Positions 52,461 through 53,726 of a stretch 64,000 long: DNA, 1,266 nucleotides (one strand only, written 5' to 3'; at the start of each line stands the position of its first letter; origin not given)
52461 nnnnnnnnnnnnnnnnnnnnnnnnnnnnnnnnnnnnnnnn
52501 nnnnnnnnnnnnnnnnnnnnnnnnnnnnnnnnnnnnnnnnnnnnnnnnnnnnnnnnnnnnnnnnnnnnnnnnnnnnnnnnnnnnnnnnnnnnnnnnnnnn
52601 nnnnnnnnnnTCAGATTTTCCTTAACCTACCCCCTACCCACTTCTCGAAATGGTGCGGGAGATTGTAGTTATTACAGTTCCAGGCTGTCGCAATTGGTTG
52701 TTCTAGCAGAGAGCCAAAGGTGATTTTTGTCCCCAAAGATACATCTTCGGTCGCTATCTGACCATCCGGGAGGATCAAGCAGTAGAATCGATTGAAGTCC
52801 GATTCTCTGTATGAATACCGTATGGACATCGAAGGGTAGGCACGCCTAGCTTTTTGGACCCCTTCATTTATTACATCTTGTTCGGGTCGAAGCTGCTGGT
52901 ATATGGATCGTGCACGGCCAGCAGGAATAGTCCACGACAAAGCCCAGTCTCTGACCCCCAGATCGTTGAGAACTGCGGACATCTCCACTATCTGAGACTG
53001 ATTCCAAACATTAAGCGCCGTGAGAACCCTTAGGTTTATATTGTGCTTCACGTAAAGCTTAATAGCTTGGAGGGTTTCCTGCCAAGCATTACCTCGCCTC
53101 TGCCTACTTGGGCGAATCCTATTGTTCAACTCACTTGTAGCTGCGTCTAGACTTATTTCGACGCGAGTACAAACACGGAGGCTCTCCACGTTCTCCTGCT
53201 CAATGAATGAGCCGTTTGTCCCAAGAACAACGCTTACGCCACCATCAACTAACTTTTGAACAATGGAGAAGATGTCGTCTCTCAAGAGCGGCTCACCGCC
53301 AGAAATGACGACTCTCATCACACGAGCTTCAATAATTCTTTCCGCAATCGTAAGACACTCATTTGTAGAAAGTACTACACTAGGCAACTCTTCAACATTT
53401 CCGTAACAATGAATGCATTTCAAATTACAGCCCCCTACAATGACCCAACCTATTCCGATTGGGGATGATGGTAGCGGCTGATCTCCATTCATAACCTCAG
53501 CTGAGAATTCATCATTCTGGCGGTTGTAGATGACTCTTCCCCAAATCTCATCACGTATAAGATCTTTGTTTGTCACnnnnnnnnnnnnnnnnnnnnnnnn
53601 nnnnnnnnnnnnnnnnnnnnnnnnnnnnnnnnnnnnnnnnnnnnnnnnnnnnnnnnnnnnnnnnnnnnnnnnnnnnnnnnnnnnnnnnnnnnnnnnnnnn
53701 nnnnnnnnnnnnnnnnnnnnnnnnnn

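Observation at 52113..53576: Radical SAM enzyme paired with a degenerate-HIT protein: candidate nucleotide-modifying (viperin-like?) accessory module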

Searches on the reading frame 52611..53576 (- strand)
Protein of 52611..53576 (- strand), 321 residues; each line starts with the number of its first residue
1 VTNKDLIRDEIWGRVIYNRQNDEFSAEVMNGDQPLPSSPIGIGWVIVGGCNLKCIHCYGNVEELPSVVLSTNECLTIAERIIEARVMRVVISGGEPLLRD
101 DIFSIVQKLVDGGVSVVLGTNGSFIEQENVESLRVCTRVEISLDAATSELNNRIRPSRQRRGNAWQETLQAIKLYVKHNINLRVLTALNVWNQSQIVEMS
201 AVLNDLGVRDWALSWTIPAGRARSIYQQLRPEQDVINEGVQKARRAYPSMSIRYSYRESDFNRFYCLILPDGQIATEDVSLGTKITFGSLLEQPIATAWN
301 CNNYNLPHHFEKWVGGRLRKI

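Call 3: search_protein_families(library=pfam, proteins=[window:52611-53576:-], max_evalue=0.01)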
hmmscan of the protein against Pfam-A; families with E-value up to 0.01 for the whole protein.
window:52611-53576:- (321 aa): 2 families
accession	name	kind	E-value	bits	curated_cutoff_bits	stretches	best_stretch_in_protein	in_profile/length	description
PF04055.27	Radical_SAM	-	2.8e-21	76.8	29.5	1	45-199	2-162/166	Radical SAM superfamily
PF13353.11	Fer4_12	-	2.9e-05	24.8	22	1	45-149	10-119/137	4Fe-4S single cluster domain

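Call 4: search_protein_families(library=ncbifam, proteins=[window:52611-53576:-], max_evalue=0.01)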
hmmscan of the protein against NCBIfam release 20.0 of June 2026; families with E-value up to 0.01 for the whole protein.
window:52611-53576:- (321 aa): 62 families (the best 25 are shown)
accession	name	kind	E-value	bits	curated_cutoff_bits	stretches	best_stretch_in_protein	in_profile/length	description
TIGR04055.1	rSAM_NirJ2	equivalog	5.1e-31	108.4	500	1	42-229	2-187/326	putative heme d1 biosynthesis radical SAM protein NirJ2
TIGR04545.1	rSAM_ahbD_hemeb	equivalog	2.9e-28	99.3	500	1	42-233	2-192/339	heme b synthase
TIGR03962.1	mycofact_rSAM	equivalog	9.4e-27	94.1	265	1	38-234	10-203/339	mycofactocin radical SAM maturase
TIGR04051.1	rSAM_NirJ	equivalog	1.2e-24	86.9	515.45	1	44-224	6-184/354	heme d1 biosynthesis radical SAM protein NirJ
TIGR04053.2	TIGR04053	equivalog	2.9e-24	86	395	1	37-233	5-202/366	TIGR04053 family radical SAM/SPASM domain-containing protein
TIGR04546.1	rSAM_ahbC_deAc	equivalog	1.5e-21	76.6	650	1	42-225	41-222/390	12,18-didecarboxysiroheme deacetylase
NF045574.1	sacti_mat_StsB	exception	2.2e-21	76.3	625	1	44-222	100-275/466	StsB family radical SAM/SPASM domain sactipeptide maturase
TIGR04133.1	rSAM_w_lipo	hypoth_equivalog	1e-20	74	425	1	44-224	28-210/350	TIGR04133 family radical SAM/SPASM protein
TIGR04250.1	SCM_rSAM_ScmE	equivalog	1.3e-20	73.7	400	1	44-214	7-177/358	SynChlorMet cassette radical SAM/SPASM protein ScmE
TIGR02668.1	moaA_archaeal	equivalog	5.8e-20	71.5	325.25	1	48-242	18-212/303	GTP 3',8-cyclase MoaA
NF038283.1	viperin_w_prok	equivalog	1.6e-19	70.1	180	1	42-305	4-272/281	viperin family antiviral radical SAM protein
TIGR04054.1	rSAM_NirJ1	equivalog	2.6e-19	69.1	650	1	42-208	38-202/387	putative heme d1 biosynthesis radical SAM protein NirJ1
TIGR04347.1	pseudo_SAM_Halo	equivalog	3.1e-18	66.2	525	1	38-212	37-208/390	TIGR04347 family pseudo-SAM/SPASM protein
NF012164.0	AlbA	equivalog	6.6e-18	64.4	850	1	31-227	105-299/442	subtilosin maturase AlbA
TIGR04303.1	GeoRSP_rSAM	equivalog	6.5e-17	62.1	400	1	38-199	3-160/325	GeoRSP system radical SAM/SPASM protein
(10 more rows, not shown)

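Call 5: search_protein_families(library=padloc, proteins=[window:52611-53576:-], max_evalue=0.01)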
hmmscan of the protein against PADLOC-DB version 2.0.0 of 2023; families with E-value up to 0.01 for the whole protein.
window:52611-53576:- (321 aa): 3 families
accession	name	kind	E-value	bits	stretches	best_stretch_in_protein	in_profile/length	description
PDLC02903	pVip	-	5.7e-25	86.2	1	42-308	2-251/257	Viperins not associated with kinases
PDLC02904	pVip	-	1.6e-21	75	1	40-307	3-256/262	Viperins associated with kinases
PDLC02905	pVip-kinase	-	3.9e-07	27.7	1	46-154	188-302/474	Viperin-kinase fusion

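Call 6: search_solved_structures(query=window:52611-53576:-, max_evalue=0.001, show_alignments=2)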
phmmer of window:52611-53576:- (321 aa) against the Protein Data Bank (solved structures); distinct sequences matched with E-value up to 0.001: 8.
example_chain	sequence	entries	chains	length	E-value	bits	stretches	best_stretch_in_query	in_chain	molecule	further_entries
7vob_C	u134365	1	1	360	2.9e-09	39.9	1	48-215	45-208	Cytosylglucuronate decarboxylase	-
7voc_C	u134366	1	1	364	3e-09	39.9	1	48-215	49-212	Cytosylglucuronate decarboxylase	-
6efn_A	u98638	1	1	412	9.7e-08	34.9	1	39-266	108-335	Sporulation killing factor maturation protein SkfB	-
2fb2_A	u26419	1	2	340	4.2e-07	32.8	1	46-200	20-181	Molybdenum cofactor biosynthesis protein A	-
1tv7_A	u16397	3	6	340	5.1e-07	32.6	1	46-200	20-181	Molybdenum cofactor biosynthesis protein A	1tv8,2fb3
8wm2_A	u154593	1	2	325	1.3e-05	28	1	45-133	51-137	Fe-S radical SAM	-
7n7h_A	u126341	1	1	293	0.00014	24.5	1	39-213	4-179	VIPERIN-LIKE ENZYME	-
6c8v_A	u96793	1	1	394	0.00034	23.3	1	37-122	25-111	Coenzyme PQQ synthesis protein E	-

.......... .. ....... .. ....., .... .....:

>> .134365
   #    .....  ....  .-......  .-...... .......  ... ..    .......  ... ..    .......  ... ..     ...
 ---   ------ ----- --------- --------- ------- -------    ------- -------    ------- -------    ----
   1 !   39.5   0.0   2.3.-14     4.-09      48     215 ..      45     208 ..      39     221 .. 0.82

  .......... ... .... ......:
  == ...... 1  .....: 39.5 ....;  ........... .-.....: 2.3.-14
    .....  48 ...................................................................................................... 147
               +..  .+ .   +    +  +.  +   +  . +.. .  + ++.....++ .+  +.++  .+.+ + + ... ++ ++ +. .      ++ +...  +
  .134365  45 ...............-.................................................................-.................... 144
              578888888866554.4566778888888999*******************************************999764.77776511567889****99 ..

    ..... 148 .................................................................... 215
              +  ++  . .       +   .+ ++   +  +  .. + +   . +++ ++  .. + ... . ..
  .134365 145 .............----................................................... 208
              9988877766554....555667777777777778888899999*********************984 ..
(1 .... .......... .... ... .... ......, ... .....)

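Call 8: find_homologous_proteins(query=window:52611-53576:-, max_evalue=0.00001)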
Query window:52611-53576:- (321 aa): 93 proteins with E <= 0.00001 among 1228 candidates.
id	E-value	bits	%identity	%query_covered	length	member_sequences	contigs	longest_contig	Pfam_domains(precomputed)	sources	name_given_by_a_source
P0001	1.4e-214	729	100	100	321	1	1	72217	PF04055.28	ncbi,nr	ncbi:radical SAM protein [Patescibacteria group bacterium]|nr:radical SAM protein [Patescibacteria g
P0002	9.7e-188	641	84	100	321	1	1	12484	PF04055.28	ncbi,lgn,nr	ncbi:MAG TPA: radical SAM protein [Candidatus Paceibacterota bacterium]|nr:radical SAM protein [Cand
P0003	5.0e-183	626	82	100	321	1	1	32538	PF04055.28,PF13353.12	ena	-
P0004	4.7e-148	511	67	100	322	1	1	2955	PF04055.28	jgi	jgi:MoaA/NifB/PqqE/SkfB family radical SAM enzyme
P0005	2.6e-144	498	67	98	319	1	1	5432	PF04055.28,PF13353.12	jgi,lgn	jgi:MoaA/NifB/PqqE/SkfB family radical SAM enzyme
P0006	4.6e-143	494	66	98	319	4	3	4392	PF04055.28,PF13353.12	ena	-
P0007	5.0e-143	494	67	98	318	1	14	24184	PF04055.28,PF13353.12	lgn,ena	-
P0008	1.6e-141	489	66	98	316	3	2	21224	PF04055.28,PF13353.12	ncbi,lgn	-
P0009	1.1e-139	483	64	100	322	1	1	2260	PF04055.28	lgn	-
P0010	1.0e-137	477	63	100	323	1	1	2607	PF04055.28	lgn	-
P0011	2.8e-136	472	63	98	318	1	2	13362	PF04055.28,PF13353.12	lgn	-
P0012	3.3e-135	469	63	97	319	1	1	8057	PF04055.28,PF13353.12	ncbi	-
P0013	5.5e-135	468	63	98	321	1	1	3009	PF04055.28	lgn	-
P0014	1.3e-133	463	60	100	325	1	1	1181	PF04055.28,PF13353.12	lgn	-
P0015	2.4e-129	449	64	98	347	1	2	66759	PF04055.28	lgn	-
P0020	2.2e-124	433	59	97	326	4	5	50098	PF04055.28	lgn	-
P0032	8.8e-111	388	56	98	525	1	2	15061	PF04055.28,PF06114.20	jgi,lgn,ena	jgi:MoaA/NifB/PqqE/SkfB family radical SAM enzyme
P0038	1.7e-104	368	51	97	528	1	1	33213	PF04055.28,PF06114.20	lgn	-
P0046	9.3e-98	346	47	100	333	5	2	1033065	PF04055.28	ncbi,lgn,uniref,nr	ncbi:radical SAM protein [Corallococcus sp. ZKHCc1 1396]|uniref:Radical SAM protein n=1 Tax=Coralloc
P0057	1.1e-88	316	47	97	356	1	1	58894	PF04055.28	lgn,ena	-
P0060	6.5e-87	310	45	97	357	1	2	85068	PF04055.28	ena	-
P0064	1.2e-79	286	44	98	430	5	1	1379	PF04055.28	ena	-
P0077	2.0e-47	180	35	97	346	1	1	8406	PF04055.28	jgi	jgi:MoaA/NifB/PqqE/SkfB family radical SAM enzyme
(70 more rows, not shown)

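Call 12: find_encoding_contigs(protein=P0046, flank=8000, max_places=3)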
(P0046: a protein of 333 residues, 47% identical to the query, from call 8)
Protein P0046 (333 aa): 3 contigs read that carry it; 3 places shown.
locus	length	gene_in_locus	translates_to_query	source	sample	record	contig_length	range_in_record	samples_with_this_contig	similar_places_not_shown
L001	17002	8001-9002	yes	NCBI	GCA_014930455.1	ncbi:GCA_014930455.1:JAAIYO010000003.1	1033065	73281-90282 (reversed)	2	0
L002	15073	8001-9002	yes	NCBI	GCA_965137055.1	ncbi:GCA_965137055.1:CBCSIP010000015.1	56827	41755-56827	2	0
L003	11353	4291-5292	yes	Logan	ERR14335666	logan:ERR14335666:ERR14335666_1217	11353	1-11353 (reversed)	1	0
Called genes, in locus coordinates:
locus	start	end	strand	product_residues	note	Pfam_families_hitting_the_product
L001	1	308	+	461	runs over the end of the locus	PF00072:Response_reg, PF00990:GGDEF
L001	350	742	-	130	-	PF22277:EncFtn-like, PF03232:COQ7 (weak), PF02915:Rubrerythrin (weak)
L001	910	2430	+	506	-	PF00512:HisKA, PF02518:HATPase_c, PF00072:Response_reg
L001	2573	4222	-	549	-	PF00118:Cpn60_TCP1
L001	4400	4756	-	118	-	PF00072:Response_reg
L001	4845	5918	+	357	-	PF23914:TPR_CcmH_CycH (faint), PF13371:TPR_9 (faint), PF13424:TPR_12 (faint), PF13428:TPR_14 (faint), PF13432:TPR_16 (faint), PF07719:TPR_2 (faint), PF14559:TPR_19 (weak), PF06262:Zincin_1, +3 more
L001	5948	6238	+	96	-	-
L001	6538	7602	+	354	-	PF03417:AAT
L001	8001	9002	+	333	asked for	PF04055:Radical_SAM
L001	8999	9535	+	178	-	PF00293:NUDIX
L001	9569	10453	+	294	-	PF00892:EamA (faint)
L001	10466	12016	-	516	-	PF01266:DAO (faint), PF07992:Pyr_redox_2 (faint), PF00732:GMC_oxred_N, PF05199:GMC_oxred_C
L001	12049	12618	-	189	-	-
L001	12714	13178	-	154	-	-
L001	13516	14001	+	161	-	-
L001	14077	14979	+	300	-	PF08281:Sigma70_r4_2, PF04545:Sigma70_r4 (weak), PF13384:HTH_23 (faint)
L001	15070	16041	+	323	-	PF08450:SGL (faint)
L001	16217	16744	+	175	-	-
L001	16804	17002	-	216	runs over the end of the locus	-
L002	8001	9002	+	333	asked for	PF04055:Radical_SAM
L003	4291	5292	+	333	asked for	PF04055:Radical_SAM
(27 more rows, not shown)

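Call 13: find_encoding_contigs(protein=P0038, flank=8000, max_places=2)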
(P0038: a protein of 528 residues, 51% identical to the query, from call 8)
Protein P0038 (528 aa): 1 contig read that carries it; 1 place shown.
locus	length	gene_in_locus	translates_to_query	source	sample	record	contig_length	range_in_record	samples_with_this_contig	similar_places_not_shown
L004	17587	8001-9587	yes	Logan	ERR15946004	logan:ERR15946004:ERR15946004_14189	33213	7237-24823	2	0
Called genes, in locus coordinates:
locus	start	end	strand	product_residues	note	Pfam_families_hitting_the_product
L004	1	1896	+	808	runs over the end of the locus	PF02463:SMC_N, PF13175:AAA_15, PF13476:AAA_23, PF13514:AAA_27 (faint)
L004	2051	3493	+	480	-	-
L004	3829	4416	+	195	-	-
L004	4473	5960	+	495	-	PF10134:RPA (weak)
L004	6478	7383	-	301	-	-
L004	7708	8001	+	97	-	-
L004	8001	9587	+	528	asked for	PF06114:Peptidase_M78, PF04055:Radical_SAM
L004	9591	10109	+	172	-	-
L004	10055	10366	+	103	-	-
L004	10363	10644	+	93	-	PF05016:ParE_toxin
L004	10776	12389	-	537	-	-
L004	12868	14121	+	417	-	PF02534:T4SS-DNA_transf (faint), PF10412:TrwB_AAD_bind (faint)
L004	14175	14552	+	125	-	-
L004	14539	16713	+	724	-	PF01935:DUF87 (weak), PF10412:TrwB_AAD_bind (faint)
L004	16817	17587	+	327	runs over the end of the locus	PF13814:Replic_Relax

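Call 14: find_encoding_contigs(protein=P0060, flank=8000, max_places=2)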
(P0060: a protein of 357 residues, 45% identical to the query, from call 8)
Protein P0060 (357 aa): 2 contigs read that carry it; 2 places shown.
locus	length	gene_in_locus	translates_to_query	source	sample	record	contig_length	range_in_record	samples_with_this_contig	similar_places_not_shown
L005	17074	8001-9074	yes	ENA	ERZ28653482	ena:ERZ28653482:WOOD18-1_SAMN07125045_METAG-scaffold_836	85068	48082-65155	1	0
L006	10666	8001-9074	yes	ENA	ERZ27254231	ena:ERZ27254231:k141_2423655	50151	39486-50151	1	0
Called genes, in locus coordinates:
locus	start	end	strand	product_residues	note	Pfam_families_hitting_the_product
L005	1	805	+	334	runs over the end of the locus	PF00389:2-Hacid_dh, PF02826:2-Hacid_dh_C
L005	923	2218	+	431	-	PF00709:Adenylsucc_synt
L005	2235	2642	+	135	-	PF11528:DUF3224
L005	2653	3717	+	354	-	PF00586:AIRS, PF02769:AIRS_C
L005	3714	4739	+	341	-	PF00581:Rhodanese (weak), PF26341:AAA_SelU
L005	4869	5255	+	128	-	-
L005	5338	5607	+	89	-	PF04832:SOUL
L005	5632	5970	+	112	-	PF04832:SOUL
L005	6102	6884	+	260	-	PF02588:YitT_membrane, PF10035:DUF2179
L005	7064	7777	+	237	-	PF27154:ORF11_beta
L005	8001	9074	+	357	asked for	PF04055:Radical_SAM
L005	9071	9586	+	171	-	PF00293:NUDIX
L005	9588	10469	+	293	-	PF00892:EamA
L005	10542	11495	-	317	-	-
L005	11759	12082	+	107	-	PF03551:PadR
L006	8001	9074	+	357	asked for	PF04055:Radical_SAM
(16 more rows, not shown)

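Call 17: find_related_loci(query=A1, collection=genome_contigs, flank=6000)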
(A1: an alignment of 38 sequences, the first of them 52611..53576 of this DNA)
Query A1 (321 aa) in genome_contigs; peptide patterns used: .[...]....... (x = any residue, [..] = any of these).
23 stretches matched a pattern; 16 encode a relative of the query (tblastn E <= 1e-3); 16 distinct loci.
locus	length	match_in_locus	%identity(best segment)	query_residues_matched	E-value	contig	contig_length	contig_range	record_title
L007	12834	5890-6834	66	1-315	3e-140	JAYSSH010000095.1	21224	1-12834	MAG: Candidatus Kaiserbacteria bacterium isolate GFS_12189 GFS_12189_94, whole genome shotgun sequence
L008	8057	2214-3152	63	7-318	6e-140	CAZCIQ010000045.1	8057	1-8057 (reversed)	MAG TPA_asm: uncultured Candidatus Saccharibacteria bacterium isolate binchicken_co125_174 genome assembly, contig: NODE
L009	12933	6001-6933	63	8-318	1e-130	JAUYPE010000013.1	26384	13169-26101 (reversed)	MAG: bacterium isolate C4_metabat.bin.101 C4_k141_31662, whole genome shotgun sequence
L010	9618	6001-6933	61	8-318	1e-128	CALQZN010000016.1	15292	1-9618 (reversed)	MAG: Candidatus Nomurabacteria bacterium isolate MoH-23oct19-148 genome assembly, contig: MoH-23oct19-C5242, whole genom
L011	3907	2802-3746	56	8-318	3e-120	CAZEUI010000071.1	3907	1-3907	MAG TPA_asm: uncultured Candidatus Saccharibacteria bacterium isolate binchicken_co53_23 genome assembly, contig: NODE_1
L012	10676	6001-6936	56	8-318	6e-118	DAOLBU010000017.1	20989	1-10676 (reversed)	MAG TPA_asm: Candidatus Paceibacterota bacterium isolate AMR_MDS_0110 NODE_752_length_20989_cov_5.393809, whole genome s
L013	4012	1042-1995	53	7-321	5e-117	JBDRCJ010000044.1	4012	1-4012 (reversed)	MAG: Patescibacteria group bacterium isolate MEGAHIT-group-1.177 k141_5482457, whole genome shotgun sequence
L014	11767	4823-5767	48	8-321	4e-104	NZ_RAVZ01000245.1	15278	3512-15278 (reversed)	Corallococcus terminator strain CA054A NODE_245_15278_cov_32.0065, whole genome shotgun sequence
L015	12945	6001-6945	49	8-321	7e-104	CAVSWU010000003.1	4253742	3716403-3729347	MAG: uncultured delta proteobacterium isolate MFD05674.bin.1.60 genome assembly, contig: contig_8560, whole genome shotg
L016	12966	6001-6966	48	1-321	4e-102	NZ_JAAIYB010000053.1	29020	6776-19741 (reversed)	Myxococcus vastator strain AM301 NODE_53_length_29020_cov_8.57218, whole genome shotgun sequence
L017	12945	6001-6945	47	8-321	1e-100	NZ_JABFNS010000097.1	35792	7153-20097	Myxococcus xanthus strain AM003 NODE_97_length_35792_cov_31.7222, whole genome shotgun sequence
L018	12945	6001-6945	48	8-321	1e-100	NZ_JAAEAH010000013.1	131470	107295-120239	Myxococcus sp. CA023 NODE_13_length_131470_cov_58.817, whole genome shotgun sequence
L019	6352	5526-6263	59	6-251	2e-98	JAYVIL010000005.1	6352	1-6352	MAG: Candidatus Kaiserbacteria bacterium isolate GL51_DN_metabinner_26 GL51_DN_metabinner_26_4, whole genome shotgun seq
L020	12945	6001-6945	48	8-321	6e-103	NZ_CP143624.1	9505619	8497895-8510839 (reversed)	Myxococcus sp. Y35 chromosome, complete genome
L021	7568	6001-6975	43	4-318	1e-85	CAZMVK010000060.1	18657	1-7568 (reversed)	MAG TPA_asm: uncultured Bdellovibrio sp. isolate SRP286056_co3_447 genome assembly, contig: NODE_2865_length_18657_cov_4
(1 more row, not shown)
